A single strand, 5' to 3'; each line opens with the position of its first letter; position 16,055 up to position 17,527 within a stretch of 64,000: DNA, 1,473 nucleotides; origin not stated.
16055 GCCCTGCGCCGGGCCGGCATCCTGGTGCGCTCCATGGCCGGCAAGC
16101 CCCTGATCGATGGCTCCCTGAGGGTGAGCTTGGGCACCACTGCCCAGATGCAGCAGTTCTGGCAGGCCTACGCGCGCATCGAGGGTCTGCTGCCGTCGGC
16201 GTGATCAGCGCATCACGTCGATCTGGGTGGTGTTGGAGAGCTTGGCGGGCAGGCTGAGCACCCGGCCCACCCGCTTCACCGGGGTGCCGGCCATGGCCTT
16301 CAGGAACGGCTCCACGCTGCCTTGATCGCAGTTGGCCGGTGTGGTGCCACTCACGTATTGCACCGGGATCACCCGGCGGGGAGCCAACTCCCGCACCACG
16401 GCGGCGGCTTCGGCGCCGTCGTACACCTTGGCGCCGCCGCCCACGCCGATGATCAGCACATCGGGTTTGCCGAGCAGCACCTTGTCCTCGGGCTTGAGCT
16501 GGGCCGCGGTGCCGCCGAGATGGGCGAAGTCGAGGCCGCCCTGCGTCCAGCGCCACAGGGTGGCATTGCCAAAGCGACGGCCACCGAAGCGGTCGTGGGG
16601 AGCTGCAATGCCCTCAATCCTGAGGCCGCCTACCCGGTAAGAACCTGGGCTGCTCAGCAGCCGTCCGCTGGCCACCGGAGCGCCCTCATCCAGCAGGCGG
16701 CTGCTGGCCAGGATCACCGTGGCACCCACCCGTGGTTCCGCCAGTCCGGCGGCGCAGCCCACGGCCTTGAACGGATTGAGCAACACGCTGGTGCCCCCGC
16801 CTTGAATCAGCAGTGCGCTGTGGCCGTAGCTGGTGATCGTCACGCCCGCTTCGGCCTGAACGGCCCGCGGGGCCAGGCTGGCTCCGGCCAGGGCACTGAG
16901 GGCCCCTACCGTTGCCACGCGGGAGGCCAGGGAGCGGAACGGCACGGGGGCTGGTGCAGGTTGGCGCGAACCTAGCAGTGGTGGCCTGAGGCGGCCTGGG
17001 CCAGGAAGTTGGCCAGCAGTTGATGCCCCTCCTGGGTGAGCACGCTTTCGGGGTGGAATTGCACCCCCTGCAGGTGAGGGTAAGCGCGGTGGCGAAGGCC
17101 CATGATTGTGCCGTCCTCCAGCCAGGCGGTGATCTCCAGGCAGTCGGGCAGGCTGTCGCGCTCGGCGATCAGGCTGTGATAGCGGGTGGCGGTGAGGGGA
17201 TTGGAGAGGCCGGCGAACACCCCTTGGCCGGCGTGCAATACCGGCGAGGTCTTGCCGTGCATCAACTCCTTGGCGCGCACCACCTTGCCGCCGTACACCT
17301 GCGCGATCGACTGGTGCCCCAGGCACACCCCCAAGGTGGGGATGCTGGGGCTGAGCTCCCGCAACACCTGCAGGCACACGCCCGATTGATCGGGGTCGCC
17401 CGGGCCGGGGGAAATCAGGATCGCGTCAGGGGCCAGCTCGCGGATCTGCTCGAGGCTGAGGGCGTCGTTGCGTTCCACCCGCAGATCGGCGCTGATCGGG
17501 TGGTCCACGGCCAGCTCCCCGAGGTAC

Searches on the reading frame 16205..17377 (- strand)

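Call 72: search_protein_families(library=pfam, proteins=[window:16205-17377:-], max_evalue=0.001)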
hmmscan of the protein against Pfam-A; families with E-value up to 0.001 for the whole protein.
window:16205-17377:- (390 aa): 1 family
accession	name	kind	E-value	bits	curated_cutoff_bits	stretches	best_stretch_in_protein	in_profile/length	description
PF13483.12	Lactamase_B_3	-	2.3e-40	138.7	24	1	180-340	1-160/160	Beta-lactamase superfamily domain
